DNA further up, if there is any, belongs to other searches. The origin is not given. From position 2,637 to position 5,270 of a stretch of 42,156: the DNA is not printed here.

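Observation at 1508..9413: A CUT2-type ABC importer and a form-II CoxLSM-like molybdenum hydroxylase are joined in one translationally coupled six-gene operon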

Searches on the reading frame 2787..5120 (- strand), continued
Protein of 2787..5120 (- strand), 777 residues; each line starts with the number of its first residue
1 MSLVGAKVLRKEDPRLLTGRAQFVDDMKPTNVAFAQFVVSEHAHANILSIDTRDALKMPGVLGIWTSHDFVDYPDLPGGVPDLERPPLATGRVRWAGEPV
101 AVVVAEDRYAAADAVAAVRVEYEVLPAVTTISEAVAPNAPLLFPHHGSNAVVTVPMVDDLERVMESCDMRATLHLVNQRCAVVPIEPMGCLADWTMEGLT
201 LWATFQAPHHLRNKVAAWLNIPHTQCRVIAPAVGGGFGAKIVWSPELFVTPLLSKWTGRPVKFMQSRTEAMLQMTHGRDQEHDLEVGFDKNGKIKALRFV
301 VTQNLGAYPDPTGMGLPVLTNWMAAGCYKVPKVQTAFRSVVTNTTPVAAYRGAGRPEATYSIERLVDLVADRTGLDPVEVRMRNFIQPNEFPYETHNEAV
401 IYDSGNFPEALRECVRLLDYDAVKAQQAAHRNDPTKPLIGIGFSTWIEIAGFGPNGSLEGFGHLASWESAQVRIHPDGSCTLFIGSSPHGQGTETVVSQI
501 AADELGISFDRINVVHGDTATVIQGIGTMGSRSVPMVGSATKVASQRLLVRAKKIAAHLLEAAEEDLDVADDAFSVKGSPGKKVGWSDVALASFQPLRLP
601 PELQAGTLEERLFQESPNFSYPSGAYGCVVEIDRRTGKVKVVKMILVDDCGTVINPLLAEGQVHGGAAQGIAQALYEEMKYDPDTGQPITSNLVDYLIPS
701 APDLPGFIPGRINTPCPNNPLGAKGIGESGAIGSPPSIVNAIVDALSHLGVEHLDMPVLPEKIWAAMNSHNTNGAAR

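Call 41: search_solved_structures(query=window:2787-5120:-, max_evalue=1e-100, show_alignments=5)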
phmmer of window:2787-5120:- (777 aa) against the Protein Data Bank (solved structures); distinct sequences matched with E-value up to 1e-100: 7.
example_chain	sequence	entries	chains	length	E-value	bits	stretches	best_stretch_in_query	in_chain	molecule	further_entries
1ffu_B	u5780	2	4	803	3.7e-156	524.7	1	4-771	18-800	CUTL, MOLYBDOPROTEIN OF CARBON MONOXIDE DEHYDROGENASE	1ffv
8uem_A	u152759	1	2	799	1.1e-150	506.6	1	7-770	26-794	Carbon monoxide dehydrogenase (Large chain), CoxL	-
1zxi_B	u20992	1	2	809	4.5e-142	478.1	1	4-765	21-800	Carbon monoxide dehydrogenase large chain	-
1n5w_B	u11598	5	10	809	4.7e-142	478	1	4-765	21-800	Carbon monoxide dehydrogenase large chain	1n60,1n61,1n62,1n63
1t3q_B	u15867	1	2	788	1.1e-127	430.5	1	4-767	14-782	quinoline 2-oxidoreductase large subunit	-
4zoh_A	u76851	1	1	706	5.3e-115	388.6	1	4-746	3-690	Putative oxidoreductase molybdopterin-binding subunit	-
7dqx_A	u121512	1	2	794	2.4e-114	386.4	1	3-767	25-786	6-hydroxypseudooxynicotine dehydrogenase complex subunit gamma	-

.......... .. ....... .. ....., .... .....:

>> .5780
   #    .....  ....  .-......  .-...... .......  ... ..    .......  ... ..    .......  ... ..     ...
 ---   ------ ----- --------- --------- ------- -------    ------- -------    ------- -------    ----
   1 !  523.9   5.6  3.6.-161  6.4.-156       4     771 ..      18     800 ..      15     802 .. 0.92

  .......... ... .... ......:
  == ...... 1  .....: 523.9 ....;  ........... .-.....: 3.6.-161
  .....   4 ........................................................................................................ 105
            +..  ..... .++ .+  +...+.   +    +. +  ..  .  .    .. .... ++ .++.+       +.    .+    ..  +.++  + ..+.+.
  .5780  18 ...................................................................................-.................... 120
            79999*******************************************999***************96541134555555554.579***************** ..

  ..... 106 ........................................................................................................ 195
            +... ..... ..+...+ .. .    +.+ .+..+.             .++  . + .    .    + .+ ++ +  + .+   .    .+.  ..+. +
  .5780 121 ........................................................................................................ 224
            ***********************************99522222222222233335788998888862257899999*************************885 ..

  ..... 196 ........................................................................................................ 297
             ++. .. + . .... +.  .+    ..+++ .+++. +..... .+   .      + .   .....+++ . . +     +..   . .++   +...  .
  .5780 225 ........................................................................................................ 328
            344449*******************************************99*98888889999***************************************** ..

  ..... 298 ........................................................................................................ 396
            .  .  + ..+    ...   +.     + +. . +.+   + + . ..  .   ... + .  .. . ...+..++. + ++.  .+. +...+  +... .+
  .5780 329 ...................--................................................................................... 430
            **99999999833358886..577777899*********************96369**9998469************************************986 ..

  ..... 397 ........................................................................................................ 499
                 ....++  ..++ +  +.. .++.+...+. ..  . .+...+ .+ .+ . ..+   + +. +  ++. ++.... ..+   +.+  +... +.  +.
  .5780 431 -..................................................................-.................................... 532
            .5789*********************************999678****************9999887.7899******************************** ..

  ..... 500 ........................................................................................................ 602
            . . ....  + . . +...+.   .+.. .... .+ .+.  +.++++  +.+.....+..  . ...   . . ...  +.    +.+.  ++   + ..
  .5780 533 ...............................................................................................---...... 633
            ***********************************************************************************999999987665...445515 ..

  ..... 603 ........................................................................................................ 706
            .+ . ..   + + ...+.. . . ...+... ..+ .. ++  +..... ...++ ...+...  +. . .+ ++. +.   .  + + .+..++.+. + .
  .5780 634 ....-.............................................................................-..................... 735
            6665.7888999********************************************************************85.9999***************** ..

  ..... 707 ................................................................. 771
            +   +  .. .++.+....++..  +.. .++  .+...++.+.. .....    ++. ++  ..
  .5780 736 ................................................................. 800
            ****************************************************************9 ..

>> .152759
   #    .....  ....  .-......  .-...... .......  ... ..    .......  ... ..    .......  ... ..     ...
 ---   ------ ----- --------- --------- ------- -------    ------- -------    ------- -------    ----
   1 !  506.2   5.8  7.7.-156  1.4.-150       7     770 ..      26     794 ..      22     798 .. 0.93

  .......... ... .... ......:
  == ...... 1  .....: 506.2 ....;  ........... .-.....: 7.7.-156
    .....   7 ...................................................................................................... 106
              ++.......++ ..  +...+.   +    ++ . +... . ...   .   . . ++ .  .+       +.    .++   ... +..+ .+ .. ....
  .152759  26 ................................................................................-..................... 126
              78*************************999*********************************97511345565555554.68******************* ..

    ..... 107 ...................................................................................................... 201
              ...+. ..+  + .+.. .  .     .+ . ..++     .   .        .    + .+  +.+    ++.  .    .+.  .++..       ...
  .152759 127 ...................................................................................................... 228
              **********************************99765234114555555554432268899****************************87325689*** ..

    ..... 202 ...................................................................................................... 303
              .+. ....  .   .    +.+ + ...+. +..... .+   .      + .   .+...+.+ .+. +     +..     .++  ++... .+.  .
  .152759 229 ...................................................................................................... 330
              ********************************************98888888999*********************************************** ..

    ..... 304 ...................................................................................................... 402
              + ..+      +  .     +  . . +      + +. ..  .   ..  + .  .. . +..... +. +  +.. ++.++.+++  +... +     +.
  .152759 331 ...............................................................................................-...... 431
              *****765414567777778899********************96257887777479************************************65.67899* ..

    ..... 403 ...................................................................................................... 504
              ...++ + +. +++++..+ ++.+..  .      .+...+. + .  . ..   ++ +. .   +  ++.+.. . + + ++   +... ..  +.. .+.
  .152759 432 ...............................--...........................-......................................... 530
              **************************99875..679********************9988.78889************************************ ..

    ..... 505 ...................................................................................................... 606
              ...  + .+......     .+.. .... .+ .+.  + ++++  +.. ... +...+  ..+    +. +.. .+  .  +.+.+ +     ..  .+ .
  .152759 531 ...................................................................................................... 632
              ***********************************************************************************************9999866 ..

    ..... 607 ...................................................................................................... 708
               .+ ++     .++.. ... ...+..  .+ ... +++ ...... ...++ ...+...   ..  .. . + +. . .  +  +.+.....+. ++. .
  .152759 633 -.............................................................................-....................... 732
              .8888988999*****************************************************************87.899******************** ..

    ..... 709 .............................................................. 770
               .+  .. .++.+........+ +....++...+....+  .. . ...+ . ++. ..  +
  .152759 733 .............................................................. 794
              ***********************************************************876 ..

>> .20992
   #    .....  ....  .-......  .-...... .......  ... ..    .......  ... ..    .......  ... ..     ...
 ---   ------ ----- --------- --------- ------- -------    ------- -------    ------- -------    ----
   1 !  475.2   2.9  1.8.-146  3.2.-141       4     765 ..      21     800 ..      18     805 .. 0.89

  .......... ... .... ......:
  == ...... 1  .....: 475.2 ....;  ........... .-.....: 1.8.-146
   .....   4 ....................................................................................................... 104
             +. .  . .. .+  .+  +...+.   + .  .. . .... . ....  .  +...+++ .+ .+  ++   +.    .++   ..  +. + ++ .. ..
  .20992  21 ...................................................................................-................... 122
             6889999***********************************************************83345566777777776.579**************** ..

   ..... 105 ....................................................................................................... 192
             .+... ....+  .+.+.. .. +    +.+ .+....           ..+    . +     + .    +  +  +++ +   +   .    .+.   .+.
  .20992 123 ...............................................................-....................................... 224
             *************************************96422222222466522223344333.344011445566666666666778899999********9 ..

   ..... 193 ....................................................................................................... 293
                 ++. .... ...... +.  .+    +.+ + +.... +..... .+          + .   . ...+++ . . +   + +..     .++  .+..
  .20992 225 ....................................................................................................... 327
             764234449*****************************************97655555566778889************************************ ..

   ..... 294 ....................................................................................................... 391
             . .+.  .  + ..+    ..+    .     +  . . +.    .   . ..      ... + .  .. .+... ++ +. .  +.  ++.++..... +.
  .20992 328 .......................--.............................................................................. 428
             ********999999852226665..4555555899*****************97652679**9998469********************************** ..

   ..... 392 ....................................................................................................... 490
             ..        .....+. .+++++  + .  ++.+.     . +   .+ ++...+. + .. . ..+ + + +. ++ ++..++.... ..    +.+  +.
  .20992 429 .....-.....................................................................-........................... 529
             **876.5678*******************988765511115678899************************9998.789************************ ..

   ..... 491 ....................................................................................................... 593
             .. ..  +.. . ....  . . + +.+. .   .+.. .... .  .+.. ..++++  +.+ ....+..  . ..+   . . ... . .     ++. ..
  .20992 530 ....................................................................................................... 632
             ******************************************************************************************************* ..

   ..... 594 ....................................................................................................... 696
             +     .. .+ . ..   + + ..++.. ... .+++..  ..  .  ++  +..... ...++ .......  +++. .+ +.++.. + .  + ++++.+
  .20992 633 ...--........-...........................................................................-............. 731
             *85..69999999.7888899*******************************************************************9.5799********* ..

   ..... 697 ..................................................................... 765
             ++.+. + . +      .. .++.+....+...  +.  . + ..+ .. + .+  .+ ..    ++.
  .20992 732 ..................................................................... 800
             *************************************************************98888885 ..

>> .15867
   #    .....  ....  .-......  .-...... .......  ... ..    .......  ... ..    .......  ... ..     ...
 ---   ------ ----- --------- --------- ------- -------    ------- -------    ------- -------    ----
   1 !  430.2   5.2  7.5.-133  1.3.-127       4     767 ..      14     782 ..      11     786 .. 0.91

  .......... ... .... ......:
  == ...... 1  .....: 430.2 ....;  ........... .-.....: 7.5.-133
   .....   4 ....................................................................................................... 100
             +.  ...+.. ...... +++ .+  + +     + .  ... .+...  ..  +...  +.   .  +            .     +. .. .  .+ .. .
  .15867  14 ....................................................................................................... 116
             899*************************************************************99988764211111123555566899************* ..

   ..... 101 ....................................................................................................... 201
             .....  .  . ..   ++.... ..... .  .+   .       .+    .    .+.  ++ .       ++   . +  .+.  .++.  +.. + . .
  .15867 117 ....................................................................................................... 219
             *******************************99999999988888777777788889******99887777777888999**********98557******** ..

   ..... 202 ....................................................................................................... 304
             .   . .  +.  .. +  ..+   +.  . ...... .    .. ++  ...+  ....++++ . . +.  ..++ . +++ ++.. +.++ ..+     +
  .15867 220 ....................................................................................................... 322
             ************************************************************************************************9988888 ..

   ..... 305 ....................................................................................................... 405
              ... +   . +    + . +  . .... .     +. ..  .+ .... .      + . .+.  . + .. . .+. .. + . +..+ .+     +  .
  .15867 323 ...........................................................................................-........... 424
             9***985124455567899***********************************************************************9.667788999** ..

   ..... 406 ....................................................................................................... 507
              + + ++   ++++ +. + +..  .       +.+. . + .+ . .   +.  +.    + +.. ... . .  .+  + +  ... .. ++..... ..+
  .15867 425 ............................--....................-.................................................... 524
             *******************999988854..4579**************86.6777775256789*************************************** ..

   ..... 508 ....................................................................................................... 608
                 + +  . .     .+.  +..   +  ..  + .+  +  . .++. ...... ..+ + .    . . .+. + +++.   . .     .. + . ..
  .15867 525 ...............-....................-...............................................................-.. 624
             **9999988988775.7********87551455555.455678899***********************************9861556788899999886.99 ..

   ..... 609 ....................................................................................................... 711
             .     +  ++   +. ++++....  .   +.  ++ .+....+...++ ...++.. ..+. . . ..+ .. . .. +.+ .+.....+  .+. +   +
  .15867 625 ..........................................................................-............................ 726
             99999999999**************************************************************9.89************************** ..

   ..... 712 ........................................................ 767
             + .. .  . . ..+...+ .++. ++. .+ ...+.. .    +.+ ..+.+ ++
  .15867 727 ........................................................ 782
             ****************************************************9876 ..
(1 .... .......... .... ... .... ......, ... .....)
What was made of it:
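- On Xanthine dehydrogenase / Mo-hydroxylase family, heterotrimeric L-S-M type: GIGESG and FQAPH align with the equivalent segments of 1n5w, 1ffu and 1t3q (call 41).
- Closest known: Characterised Mo hydroxylases of organic substrates: quinoline 2-oxidoreductase. Same: The same L/S/M domain set, the same YRGxG-type loop (aligned to AYRGVG in 1t3q, call 41), and cytoplasmic hydroxylation of an organic C-H using water.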

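Call 60: find_encoding_contigs(protein=P0234, flank=8000, max_places=1)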
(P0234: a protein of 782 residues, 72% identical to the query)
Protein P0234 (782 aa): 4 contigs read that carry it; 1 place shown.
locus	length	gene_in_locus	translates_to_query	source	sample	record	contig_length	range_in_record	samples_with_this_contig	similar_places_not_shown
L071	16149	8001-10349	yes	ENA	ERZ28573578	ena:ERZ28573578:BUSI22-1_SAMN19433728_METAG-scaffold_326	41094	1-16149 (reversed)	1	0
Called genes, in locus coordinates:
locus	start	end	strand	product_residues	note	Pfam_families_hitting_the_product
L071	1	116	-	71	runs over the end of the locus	PF13459:Fer4_15 (weak)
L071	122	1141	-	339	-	-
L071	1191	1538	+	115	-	PF12680:SnoaL_2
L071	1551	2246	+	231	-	PF00106:adh_short, PF13561:adh_short_C2, PF08659:KR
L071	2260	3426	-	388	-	PF00067:p450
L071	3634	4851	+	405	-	PF13407:Peripla_BP_4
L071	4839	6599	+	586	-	PF00005:ABC_tran, PF13304:AAA_21 (faint), PF00005:ABC_tran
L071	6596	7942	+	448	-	PF02653:BPD_transp_2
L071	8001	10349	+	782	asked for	PF01315:Ald_Xan_dh_C, PF02738:MoCoBD_1, PF20256:MoCoBD_2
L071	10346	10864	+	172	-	PF00111:Fer2 (weak), PF01799:Fer2_2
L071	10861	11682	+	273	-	PF00941:FAD_binding_5, PF03450:CO_deh_flav_C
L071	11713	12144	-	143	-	-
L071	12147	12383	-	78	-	PF04014:MazE_antitoxin (weak)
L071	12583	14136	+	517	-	PF00501:AMP-binding, PF13193:AMP-binding_C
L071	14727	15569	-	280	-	PF01734:Patatin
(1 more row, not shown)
